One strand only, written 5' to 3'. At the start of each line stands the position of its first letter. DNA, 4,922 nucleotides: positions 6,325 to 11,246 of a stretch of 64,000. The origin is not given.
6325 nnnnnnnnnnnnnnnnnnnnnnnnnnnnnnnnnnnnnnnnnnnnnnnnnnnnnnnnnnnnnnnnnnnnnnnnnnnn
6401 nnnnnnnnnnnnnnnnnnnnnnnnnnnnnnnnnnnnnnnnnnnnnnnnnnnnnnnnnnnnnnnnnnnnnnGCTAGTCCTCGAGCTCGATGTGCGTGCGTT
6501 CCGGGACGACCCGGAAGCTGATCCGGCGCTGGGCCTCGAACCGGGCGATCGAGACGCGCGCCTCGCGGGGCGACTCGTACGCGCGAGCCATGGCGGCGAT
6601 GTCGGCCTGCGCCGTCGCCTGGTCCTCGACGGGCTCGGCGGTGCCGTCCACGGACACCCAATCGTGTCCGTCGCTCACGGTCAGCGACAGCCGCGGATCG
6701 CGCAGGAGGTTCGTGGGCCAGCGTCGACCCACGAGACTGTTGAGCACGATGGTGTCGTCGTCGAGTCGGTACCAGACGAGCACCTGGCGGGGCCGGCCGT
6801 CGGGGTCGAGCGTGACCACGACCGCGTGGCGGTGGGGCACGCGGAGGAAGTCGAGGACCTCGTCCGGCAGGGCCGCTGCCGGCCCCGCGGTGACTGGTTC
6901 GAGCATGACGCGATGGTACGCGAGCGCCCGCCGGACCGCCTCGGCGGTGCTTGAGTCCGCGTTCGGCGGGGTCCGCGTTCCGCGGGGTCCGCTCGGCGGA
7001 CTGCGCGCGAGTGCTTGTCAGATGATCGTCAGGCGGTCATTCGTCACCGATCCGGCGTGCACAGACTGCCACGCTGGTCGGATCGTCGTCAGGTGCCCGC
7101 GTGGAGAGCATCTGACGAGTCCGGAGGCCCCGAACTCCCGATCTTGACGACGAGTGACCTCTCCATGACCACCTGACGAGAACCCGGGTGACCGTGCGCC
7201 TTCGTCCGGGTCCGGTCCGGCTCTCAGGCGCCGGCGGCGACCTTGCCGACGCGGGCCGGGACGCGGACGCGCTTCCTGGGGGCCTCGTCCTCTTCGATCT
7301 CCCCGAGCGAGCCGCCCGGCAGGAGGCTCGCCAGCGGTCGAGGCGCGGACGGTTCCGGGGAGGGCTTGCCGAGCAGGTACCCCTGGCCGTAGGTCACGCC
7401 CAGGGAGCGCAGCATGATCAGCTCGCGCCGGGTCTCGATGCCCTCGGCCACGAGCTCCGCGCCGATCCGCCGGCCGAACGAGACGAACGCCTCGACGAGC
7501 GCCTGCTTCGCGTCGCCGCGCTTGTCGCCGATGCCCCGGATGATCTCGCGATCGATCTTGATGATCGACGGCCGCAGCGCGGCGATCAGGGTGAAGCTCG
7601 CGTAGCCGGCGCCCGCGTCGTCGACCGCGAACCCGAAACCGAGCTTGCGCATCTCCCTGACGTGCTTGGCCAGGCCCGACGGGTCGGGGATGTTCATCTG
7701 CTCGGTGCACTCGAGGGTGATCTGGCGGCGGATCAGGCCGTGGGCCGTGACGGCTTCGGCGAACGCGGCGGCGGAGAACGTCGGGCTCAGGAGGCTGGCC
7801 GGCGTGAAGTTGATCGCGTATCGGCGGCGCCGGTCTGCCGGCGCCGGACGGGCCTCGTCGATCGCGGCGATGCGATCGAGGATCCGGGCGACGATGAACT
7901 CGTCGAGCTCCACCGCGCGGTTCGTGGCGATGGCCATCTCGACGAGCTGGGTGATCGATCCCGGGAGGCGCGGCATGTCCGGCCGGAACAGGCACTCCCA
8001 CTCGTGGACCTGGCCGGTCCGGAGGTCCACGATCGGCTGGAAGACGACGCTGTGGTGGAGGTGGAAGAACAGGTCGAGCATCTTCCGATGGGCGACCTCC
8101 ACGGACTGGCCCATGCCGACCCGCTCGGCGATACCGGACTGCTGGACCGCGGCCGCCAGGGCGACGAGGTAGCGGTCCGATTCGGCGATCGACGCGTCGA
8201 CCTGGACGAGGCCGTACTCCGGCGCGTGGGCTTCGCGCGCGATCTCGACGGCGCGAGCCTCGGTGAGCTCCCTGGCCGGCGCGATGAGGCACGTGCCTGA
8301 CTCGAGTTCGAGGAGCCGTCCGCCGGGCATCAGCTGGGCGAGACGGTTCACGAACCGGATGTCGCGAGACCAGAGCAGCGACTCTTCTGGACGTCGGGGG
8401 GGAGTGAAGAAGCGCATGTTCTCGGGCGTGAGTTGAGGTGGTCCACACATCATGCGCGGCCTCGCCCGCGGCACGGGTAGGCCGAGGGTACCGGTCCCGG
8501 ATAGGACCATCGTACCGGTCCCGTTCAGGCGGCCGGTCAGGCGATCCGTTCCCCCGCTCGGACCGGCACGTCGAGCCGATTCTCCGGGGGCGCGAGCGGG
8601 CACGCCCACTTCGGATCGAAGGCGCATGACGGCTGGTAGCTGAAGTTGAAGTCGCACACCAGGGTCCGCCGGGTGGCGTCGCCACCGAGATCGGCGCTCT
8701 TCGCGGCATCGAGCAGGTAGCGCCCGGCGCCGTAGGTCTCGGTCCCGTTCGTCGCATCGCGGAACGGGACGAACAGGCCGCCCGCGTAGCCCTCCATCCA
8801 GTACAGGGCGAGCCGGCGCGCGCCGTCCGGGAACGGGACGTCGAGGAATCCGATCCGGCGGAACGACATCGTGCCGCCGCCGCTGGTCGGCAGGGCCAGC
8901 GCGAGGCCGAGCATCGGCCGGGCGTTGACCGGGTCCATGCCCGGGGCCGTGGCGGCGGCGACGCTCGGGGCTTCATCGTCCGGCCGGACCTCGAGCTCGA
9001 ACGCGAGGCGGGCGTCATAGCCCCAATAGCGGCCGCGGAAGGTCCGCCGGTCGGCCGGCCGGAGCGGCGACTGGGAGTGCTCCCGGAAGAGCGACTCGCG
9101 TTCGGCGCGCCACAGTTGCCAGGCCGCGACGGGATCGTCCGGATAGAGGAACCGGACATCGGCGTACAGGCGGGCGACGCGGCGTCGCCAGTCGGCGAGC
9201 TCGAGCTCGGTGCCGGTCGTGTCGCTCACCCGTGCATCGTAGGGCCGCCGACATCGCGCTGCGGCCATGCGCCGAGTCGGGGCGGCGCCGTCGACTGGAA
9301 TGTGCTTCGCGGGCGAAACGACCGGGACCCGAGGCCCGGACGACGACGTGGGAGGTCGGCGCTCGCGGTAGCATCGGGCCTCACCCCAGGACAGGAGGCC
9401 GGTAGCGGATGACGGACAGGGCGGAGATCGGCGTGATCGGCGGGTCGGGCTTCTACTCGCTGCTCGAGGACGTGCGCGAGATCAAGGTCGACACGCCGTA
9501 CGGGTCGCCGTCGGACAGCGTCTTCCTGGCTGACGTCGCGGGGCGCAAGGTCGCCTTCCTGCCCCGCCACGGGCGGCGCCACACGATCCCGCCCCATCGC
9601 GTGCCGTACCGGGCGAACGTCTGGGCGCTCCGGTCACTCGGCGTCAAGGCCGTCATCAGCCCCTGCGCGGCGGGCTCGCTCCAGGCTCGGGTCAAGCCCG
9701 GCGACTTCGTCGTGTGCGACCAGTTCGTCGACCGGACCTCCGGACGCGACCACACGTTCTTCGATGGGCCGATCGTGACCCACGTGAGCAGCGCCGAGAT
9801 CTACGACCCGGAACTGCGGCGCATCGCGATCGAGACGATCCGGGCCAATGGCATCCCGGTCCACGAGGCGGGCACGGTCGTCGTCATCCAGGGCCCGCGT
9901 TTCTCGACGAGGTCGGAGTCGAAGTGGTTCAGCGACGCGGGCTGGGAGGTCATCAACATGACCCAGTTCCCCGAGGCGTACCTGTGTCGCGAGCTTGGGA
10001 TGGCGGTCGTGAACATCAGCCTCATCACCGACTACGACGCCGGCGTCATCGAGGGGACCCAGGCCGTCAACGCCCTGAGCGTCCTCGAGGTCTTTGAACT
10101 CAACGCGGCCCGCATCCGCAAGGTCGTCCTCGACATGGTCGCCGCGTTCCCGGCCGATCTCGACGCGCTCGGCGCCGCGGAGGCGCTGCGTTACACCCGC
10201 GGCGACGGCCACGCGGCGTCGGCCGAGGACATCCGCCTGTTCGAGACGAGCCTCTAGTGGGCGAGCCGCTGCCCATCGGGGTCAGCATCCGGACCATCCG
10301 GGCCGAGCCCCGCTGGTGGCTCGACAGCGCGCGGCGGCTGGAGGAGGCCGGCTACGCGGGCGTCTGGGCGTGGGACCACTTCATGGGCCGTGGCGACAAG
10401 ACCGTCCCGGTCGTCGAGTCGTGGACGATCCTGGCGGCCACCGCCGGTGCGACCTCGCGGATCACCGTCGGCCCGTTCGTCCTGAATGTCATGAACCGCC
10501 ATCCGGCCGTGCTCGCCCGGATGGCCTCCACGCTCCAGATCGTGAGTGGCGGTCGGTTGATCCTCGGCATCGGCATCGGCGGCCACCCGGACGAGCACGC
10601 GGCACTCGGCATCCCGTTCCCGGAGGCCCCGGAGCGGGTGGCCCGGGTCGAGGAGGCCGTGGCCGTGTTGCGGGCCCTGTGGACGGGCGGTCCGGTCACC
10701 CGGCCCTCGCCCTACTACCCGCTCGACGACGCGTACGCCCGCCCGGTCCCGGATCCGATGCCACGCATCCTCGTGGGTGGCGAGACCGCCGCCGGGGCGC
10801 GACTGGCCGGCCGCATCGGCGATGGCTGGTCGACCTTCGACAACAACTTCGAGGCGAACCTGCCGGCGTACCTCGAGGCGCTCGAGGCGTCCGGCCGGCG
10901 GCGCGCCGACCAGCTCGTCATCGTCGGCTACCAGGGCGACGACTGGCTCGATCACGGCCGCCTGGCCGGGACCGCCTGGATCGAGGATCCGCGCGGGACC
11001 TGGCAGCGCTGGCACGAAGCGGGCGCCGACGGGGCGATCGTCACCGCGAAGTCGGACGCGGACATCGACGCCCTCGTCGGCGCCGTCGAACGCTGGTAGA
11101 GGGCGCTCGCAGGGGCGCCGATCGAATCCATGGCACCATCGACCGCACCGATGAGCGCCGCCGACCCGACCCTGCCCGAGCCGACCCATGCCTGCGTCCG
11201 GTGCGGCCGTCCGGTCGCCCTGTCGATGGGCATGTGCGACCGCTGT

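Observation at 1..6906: Eight co-oriented genes combine F420 biosynthesis (cofD, cofC, cofE), F420 reduction (fgd), F420-dependent reductases and trxB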

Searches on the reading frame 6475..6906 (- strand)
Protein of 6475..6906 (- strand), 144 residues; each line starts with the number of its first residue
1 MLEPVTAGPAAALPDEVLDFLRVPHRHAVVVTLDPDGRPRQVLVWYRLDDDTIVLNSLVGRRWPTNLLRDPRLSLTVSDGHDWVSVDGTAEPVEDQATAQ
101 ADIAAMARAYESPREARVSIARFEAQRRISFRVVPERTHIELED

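Call 8: search_protein_families(library=ncbifam, proteins=[window:6475-6906:-], max_evalue=0.00001)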
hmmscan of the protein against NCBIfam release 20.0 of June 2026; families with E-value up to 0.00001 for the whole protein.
window:6475-6906:- (144 aa): 2 families
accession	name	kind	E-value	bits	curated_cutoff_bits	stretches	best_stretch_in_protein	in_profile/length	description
TIGR03618.1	Rv1155_F420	subfamily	1.6e-23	83.3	79.05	1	18-139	2-126/127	TIGR03618 family F420-dependent PPOX class oxidoreductase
TIGR03667.1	Rv3369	hypoth_equivalog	4.5e-11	42.8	125.3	1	28-138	17-130/130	TIGR03667 family PPOX class F420-dependent oxidoreductase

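Call 9: search_protein_families(library=pfam, proteins=[window:6475-6906:-], max_evalue=0.001)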
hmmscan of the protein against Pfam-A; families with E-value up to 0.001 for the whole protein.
window:6475-6906:- (144 aa): 2 families
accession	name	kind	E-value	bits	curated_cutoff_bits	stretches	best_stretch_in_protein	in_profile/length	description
PF01243.27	PNPOx_N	-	5e-15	56.4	28.1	1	13-125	1-113/120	Pyridoxamine 5'-phosphate oxidase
PF12900.13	Pyridox_ox_2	-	0.00059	20.3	27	1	15-115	3-111/140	Pyridoxamine 5'-phosphate oxidase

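Call 30: search_solved_structures(query=window:6475-6906:-, max_evalue=0.001, show_alignments=1)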
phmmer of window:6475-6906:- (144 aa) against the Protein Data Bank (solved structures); distinct sequences matched with E-value up to 0.001: 5.
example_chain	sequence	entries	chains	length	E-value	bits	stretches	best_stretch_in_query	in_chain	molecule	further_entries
1rfe_A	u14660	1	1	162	1e-09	41.5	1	16-138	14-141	hypothetical protein Rv2991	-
4qvb_A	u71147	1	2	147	8e-05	25.6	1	27-102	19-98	Rv1155 protein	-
1w9a_A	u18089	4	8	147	8.4e-05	25.6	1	27-102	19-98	PUTATIVE PYRIDOXINE/PYRIDOXAMINE 5'-PHOSPHATE OXIDASE | hypothetical protein Rv1155 | PYRIDOXINE 5'-PHOSPHATE OXIDASE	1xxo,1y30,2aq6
5jab_A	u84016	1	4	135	0.00014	24.9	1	11-116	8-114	Biliverdin reductase Rv2074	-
2asf_A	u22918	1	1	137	0.00014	24.8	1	11-116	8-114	Hypothetical protein Rv2074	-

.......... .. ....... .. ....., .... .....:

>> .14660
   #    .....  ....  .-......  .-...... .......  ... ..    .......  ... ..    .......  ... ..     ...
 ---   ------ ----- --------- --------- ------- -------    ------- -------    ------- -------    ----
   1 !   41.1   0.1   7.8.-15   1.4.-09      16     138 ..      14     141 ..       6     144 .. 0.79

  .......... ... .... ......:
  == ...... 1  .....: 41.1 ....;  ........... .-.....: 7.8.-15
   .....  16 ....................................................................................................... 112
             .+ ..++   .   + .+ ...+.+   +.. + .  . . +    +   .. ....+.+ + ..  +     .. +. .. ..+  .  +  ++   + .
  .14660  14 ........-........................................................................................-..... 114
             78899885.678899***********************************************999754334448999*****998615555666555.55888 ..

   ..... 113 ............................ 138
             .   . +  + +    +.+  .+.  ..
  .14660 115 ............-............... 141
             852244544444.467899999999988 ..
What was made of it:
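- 6472..6906 (-): PPOX-class (FDOR-B) F420-dependent oxidoreductase, 144 aa. It is the first gene of the predicted operon. The nearest solved structure is Rv2991 (call 30).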

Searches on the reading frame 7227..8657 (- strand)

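Call 8: search_protein_families(library=ncbifam, proteins=[window:7227-8657:-], max_evalue=0.00001)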
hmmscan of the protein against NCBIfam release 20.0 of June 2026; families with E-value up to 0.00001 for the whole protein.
window:7227-8657:- (477 aa): 14 families
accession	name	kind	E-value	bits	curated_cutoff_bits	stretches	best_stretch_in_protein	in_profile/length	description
NF052265.1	EAL_dom_RimA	equivalog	2.1e-33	115.6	430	1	200-433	15-234/248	S6 modification regulatory phosphodiesterase RimA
NF045675.1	PhdiestaseDibA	equivalog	1.3e-24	86.6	980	1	202-434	391-617/623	phosphodiesterase DibA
NF052458.1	PhdiestGepA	equivalog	1e-23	83.5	1200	1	205-434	608-833/840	phosphodiesterase GepA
NF008467.0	PRK11359.1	equivalog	1.4e-23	82.9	857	1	204-446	560-796/800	oxygen-sensing cyclic-di-GMP phosphodiesterase DosP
NF052596.1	RR_EAL_PvrR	equivalog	5.3e-23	81.3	580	1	202-432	156-379/398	response regulator cyclic di-GMP phosphodiesterase PvrR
NF007474.0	PRK10060.1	equivalog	1.6e-22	79.5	782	1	203-435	423-647/663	cyclic di-GMP phosphodiesterase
NF053781.1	cdiGMPphdstlr2612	equivalog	2.1e-22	78.7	1600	1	201-435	1028-1258/1268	Tlr1612 family c-di-GMP phosphodiesterase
NF007839.0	PRK10551.1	equivalog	9.7e-20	70.6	461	1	202-433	277-501/518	cyclic di-GMP phosphodiesterase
NF008281.1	PRK11059.1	equivalog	2.5e-17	62.4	663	1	190-433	397-630/633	RNase E specificity factor CsrD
NF045673.1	c-di-GMPRcptLapD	equivalog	1.2e-14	53.6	1020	1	275-434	491-646/647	cyclic di-GMP receptor LapD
NF007298.0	PRK09776.1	equivalog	8.2e-14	50.4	1135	1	281-434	948-1098/1111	diguanylate cyclase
NF008807.1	PRK11829.1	equivalog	1.3e-13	50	733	1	203-433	430-653/670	biofilm formation regulator HmsP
NF051476.1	CDiGphdiTpdA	equivalog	5.1e-11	42.1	1000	1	311-428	451-566/570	cyclic di-GMP phosphodiesterase TpdA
NF008617.0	PRK11596.1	equivalog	1.2e-08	34.5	190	1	315-434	132-244/255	cyclic-guanylate-specific phosphodiesterase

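Call 9: search_protein_families(library=pfam, proteins=[window:7227-8657:-], max_evalue=0.001)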
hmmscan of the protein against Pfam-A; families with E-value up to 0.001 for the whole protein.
window:7227-8657:- (477 aa): 1 family
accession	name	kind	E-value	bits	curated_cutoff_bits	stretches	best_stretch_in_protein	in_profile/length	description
PF00563.25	EAL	-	5.2e-46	157.4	31.3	1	203-432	14-236/236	EAL domain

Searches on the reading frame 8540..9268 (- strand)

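Call 8: search_protein_families(library=ncbifam, proteins=[window:8540-9268:-], max_evalue=0.00001)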
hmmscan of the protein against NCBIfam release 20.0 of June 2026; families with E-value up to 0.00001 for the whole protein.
window:8540-9268:- (243 aa): 0 families

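Call 9: search_protein_families(library=pfam, proteins=[window:8540-9268:-], max_evalue=0.001)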
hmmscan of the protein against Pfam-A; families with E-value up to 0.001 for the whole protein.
window:8540-9268:- (243 aa): 1 family
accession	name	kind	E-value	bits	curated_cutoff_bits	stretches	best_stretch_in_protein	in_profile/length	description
PF07920.16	DUF1684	-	4.6e-35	121.3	25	1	124-241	30-139/139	Protein of unknown function (DUF1684)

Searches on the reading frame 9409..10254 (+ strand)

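Call 47: search_protein_families(library=ncbifam, proteins=[window:9409-10254:+], max_evalue=0.00001)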
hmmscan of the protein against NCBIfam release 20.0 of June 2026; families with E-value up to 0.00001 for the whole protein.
window:9409-10254:+ (282 aa): 11 families
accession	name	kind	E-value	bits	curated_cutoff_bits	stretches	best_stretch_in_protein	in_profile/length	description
NF005876.0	PRK07823.1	equivalog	3e-100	334.8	306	1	3-252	4-250/267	S-methyl-5'-thioadenosine phosphorylase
NF006334.0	PRK08564.1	equivalog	1.2e-88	296.7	382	1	3-250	6-253/267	S-methyl-5'-thioadenosine phosphorylase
TIGR01694.1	MTAP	equivalog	2.9e-86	288.8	274.85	1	7-245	2-239/240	S-methyl-5'-thioadenosine phosphorylase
NF006492.0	PRK08931.1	equivalog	4.1e-72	243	437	1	4-253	3-253/291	S-methyl-5'-thioadenosine phosphorylase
NF005657.0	PRK07432.1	equivalog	8.1e-69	231.9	453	1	4-263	3-266/291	S-methyl-5'-thioadenosine phosphorylase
NF006599.0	PRK09136.1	equivalog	1.8e-59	200.9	223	1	7-244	4-244/247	S-methyl-5'-thioinosine phosphorylase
NF006054.0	PRK08202.1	equivalog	2.2e-25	89.7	218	1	36-245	65-272/274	purine-nucleoside phosphorylase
TIGR01697.1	PNPH-PUNA-XAPA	subfamily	1e-24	87.3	197.1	1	8-244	3-246/247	inosine/guanosine/xanthosine phosphorylase family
TIGR01700.1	PNPH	equivalog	1.9e-21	76.6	293.35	1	55-245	58-249/249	purine nucleoside phosphorylase I, inosine and guanosine-specific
TIGR01698.1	PUNP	equivalog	6.4e-19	68.3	302.6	1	41-244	46-244/245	purine-nucleoside phosphorylase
TIGR01699.1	XAPA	equivalog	3.8e-11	43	370.9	1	54-215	57-220/248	xanthosine phosphorylase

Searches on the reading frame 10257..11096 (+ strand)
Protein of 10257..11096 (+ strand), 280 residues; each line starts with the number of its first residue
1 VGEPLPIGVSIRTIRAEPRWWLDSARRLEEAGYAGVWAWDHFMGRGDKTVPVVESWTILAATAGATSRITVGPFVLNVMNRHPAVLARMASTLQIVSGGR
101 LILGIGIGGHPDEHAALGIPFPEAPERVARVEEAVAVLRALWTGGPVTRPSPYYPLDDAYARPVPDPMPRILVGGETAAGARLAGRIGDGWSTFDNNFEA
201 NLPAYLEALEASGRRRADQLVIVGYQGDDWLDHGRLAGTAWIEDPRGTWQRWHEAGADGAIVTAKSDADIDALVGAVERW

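Call 47: search_protein_families(library=ncbifam, proteins=[window:10257-11096:+], max_evalue=0.00001)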
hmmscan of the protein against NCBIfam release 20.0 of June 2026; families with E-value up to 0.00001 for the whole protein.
window:10257-11096:+ (280 aa): 27 families (the best 25 are shown)
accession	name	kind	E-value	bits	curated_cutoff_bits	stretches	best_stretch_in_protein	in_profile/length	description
TIGR03560.1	F420_Rv1855c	subfamily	9e-41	140.1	231.4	1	21-216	15-219/227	TIGR03560 family F420-dependent LLM class oxidoreductase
TIGR03619.1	F420_Rv2161c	subfamily_domain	6.3e-40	137.3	166.9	1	24-263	3-246/247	TIGR03619 family F420-dependent LLM class oxidoreductase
TIGR03557.1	F420_G6P_family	subfamily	2.2e-32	112.5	210.4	1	8-216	2-209/316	TIGR03557 family F420-dependent LLM class oxidoreductase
TIGR03621.1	F420_MSMEG_2516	subfamily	2.1e-31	109.2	213.15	1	11-189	7-171/295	TIGR03621 family F420-dependent LLM class oxidoreductase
TIGR04465.1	ArgArg_F420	equivalog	6.6e-26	91.2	470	1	22-215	63-258/364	F420-dependent hydroxymycolic acid dehydrogenase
TIGR03856.1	F420_MSMEG_2906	subfamily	3.6e-23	82.4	243.7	1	7-142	3-140/249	LLM class F420-dependent oxidoreductase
TIGR03885.1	flavin_revert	hypoth_equivalog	2.2e-21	76.4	398.7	1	17-213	11-203/315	TIGR03885 family FMN-dependent LLM class oxidoreductase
TIGR04021.1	LLM_DMSO2_sfnG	equivalog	1.4e-20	74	382.95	1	25-211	34-219/350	dimethylsulfone monooxygenase SfnG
NF002619.0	PRK02271.1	equivalog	5.8e-20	71.8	276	1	26-215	21-201/329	5,10-methylenetetrahydromethanopterin reductase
TIGR03571.1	lucif_BA3436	subfamily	1.1e-18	67.5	303.9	1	22-201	34-214/304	TIGR03571 family LLM class oxidoreductase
TIGR03564.1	F420_MSMEG_4879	subfamily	2.6e-18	66.6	234.25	1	51-191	22-160/265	TIGR03564 family F420-dependent LLM class oxidoreductase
TIGR03554.1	F420_G6P_DH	equivalog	2.6e-17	62.9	420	1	17-192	14-191/331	glucose-6-phosphate dehydrogenase (coenzyme-F420)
TIGR03555.1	F420_mer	equivalog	3.1e-17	63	348.7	1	29-223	22-207/325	5,10-methylenetetrahydromethanopterin reductase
TIGR04024.1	F420_NP1902A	hypoth_equivalog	4.7e-17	61.7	345.4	1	23-193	19-178/330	TIGR04024 family LLM class F420-dependent oxidoreductase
TIGR03857.1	F420_MSMEG_2249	hypoth_equivalog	6e-17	61.9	218.4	1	16-189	11-172/329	TIGR03857 family LLM class F420-dependent oxidoreductase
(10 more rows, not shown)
